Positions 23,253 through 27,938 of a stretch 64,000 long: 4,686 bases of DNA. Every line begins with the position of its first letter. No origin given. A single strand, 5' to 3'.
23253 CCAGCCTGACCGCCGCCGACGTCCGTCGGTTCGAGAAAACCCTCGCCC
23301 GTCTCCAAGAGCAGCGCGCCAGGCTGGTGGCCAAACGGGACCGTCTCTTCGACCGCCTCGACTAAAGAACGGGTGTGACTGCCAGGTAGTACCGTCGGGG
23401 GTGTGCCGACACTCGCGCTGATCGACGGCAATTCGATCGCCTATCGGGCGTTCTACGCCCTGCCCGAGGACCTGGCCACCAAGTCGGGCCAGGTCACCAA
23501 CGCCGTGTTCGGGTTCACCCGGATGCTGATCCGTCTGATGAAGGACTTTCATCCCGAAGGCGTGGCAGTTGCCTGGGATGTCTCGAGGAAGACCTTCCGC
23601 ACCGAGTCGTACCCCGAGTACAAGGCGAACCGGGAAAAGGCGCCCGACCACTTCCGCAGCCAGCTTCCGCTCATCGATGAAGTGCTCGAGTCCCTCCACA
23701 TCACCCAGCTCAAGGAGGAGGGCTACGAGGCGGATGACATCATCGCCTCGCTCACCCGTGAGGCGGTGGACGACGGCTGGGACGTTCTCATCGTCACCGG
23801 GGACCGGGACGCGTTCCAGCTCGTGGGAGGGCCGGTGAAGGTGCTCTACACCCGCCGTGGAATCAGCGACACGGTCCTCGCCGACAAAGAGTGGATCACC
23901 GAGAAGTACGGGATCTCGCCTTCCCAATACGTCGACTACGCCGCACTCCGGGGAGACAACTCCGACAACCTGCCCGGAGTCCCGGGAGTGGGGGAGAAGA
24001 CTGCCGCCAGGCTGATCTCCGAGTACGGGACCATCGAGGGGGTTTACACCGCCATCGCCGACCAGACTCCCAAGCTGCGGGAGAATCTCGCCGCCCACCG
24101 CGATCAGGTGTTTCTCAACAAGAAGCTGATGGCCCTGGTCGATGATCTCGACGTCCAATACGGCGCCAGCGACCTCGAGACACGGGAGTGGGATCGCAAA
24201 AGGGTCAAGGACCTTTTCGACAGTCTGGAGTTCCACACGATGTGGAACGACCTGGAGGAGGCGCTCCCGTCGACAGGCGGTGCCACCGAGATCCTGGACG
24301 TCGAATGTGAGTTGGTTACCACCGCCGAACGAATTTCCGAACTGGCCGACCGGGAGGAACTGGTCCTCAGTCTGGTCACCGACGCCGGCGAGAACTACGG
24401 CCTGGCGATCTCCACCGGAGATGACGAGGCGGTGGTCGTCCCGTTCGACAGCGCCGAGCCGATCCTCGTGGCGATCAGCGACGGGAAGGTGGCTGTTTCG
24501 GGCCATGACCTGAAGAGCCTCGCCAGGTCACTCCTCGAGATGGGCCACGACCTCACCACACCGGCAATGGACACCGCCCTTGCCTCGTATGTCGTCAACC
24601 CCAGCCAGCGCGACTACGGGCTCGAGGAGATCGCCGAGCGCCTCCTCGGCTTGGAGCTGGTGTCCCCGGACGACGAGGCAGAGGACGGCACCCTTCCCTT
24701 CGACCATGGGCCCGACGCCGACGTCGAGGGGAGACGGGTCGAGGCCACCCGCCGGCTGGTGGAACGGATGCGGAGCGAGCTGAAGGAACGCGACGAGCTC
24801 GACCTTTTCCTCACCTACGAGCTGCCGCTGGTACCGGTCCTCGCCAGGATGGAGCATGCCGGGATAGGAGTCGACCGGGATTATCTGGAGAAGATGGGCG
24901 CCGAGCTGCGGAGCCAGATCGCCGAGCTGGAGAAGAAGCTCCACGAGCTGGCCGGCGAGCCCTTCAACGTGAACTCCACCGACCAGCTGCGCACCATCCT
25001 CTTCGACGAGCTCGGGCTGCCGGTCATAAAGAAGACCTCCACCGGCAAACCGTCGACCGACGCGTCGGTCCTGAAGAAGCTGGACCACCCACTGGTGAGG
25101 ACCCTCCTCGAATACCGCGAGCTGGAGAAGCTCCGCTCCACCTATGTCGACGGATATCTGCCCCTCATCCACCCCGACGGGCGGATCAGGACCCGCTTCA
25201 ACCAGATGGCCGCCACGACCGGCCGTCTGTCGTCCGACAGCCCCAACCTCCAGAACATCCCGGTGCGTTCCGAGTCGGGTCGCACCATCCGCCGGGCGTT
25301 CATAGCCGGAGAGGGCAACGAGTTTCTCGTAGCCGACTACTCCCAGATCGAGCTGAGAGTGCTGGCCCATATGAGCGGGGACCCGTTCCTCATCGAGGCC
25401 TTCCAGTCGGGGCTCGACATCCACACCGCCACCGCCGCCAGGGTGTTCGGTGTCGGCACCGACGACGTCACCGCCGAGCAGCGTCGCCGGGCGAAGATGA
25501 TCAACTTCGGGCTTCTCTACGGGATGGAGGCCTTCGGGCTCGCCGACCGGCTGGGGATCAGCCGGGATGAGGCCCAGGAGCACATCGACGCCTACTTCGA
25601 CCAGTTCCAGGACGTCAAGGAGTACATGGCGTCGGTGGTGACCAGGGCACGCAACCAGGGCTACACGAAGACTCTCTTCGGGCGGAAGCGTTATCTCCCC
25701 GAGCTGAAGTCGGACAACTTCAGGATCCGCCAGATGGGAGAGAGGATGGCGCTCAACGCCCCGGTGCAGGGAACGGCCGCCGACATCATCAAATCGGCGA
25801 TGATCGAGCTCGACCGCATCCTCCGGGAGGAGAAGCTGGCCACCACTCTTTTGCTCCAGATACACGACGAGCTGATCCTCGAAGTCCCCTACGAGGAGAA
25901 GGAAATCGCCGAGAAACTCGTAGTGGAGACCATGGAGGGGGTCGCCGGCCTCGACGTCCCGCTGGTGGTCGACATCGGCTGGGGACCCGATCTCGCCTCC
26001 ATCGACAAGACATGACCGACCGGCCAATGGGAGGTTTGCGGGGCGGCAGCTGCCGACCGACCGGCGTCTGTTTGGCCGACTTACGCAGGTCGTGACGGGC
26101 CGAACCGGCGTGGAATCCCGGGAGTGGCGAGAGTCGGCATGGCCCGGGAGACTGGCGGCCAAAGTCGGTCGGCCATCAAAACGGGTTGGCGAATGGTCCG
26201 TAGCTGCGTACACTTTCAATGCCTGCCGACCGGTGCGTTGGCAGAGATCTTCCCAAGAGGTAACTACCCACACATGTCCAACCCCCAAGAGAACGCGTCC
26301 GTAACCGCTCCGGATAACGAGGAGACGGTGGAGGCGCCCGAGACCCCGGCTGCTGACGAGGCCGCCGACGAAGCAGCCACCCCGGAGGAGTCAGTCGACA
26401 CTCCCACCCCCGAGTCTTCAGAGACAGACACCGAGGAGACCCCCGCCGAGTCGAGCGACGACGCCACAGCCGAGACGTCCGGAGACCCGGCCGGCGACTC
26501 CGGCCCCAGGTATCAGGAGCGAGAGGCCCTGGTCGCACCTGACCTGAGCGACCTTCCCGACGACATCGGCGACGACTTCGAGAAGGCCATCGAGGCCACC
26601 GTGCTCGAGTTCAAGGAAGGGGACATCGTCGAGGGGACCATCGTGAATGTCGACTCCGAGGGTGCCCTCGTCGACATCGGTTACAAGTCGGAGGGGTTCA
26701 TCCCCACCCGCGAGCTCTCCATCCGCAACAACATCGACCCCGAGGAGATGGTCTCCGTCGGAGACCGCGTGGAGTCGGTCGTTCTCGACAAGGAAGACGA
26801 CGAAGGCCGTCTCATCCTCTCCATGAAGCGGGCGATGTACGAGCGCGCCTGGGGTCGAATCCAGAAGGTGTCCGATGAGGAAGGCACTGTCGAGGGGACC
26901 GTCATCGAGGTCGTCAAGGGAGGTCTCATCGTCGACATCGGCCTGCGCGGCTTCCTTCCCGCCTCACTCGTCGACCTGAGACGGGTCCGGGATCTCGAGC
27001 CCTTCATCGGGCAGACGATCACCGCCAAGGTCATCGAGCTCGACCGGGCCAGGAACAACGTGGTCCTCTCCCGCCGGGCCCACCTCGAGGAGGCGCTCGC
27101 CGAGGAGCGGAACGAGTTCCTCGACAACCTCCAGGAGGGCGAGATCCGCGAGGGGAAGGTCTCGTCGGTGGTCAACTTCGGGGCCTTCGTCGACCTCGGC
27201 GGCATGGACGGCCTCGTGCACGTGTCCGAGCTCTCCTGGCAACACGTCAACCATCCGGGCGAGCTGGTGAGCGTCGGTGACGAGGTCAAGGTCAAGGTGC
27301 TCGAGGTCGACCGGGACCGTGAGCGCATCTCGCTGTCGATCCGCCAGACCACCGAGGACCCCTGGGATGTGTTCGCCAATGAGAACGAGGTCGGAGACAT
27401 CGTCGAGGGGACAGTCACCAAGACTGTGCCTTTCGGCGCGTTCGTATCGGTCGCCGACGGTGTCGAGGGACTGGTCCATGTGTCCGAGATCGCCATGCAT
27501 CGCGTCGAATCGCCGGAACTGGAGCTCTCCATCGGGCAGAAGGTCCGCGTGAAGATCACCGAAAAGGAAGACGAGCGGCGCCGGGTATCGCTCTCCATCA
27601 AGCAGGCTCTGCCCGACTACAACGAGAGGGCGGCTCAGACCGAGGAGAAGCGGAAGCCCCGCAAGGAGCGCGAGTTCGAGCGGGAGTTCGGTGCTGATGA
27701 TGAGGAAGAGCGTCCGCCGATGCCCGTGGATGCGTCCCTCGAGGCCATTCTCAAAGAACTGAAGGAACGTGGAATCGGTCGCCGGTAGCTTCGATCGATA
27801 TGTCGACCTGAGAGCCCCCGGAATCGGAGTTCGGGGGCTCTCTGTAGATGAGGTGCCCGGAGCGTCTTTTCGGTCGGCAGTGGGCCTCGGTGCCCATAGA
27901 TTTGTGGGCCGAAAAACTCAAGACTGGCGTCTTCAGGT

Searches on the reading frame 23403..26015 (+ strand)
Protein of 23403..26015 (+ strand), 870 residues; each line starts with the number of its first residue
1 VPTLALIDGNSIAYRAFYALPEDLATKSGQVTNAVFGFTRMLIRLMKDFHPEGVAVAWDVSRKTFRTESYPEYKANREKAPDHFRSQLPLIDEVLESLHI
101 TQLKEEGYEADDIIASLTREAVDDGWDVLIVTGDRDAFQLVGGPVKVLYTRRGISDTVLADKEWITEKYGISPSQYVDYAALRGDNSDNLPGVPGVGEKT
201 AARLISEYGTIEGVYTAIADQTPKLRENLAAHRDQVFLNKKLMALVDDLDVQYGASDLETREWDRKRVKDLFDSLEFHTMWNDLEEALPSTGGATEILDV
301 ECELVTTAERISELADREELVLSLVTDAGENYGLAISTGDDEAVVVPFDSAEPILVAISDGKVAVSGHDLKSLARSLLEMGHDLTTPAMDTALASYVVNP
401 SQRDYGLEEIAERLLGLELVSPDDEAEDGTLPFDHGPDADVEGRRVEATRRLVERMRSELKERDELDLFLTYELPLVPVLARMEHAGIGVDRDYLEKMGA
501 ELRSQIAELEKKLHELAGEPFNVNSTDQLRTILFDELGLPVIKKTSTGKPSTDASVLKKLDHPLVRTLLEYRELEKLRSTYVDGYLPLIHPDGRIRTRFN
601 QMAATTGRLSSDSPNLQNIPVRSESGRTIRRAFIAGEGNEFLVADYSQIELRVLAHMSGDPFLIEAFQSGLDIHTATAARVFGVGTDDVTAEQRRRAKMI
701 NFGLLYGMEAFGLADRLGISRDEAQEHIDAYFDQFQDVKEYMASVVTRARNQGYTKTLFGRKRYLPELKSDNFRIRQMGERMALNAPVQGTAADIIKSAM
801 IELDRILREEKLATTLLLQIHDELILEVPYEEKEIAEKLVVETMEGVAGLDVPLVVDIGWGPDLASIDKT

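Call 92: search_protein_families(library=pfam, proteins=[window:23403-26015:+], max_evalue=0.00001)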
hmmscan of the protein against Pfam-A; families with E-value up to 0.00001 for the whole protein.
window:23403-26015:+ (870 aa): 3 families
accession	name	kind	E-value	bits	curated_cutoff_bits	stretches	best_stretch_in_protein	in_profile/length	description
PF00476.26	DNA_pol_A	-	7e-155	516.1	34.3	1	493-863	2-378/381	DNA polymerase family A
PF02739.22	5_3_exonuc_N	-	1.2e-56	191.4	34.3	1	4-170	2-164/164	5'-3' exonuclease, N-terminal resolvase-like domain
PF01367.25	5_3_exonuc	-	5.9e-31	107.3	40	1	171-265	1-96/97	5'-3' exonuclease, C-terminal SAM fold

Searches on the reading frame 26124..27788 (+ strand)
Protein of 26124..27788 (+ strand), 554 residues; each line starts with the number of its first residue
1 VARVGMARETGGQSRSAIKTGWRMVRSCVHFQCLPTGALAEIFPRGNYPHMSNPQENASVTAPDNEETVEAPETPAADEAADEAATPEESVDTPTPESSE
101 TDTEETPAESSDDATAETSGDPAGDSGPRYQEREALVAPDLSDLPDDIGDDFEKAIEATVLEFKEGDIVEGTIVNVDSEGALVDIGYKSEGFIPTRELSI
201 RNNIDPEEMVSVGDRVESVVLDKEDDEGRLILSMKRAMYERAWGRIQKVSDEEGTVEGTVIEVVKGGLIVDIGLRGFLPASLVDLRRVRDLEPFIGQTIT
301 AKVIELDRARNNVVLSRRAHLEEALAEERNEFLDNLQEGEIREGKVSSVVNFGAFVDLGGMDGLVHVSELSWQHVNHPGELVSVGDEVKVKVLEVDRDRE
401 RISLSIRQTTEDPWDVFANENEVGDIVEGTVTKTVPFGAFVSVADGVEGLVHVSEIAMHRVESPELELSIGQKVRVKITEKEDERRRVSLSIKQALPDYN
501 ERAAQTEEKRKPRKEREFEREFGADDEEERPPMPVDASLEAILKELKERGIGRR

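Call 93: search_protein_families(library=pfam, proteins=[window:26124-27788:+], max_evalue=0.00001)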
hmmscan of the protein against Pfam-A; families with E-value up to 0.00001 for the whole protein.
window:26124-27788:+ (554 aa): 4 families
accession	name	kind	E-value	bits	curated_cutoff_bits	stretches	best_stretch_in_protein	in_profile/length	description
PF00575.29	S1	-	3.5e-85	280.9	22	4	337-407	3-74/74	S1 RNA binding domain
PF23459.1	S1_RRP5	-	5.9e-21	75.2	27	0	424-491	4-71/72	RRP5 S1 domain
PF21710.3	Spt6_S1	-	3.3e-07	31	27.5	0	362-408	41-88/91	Spt6, S1/OB domain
PF13509.12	S1_2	-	1.4e-06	28.7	21.8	0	423-476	1-46/61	S1 domain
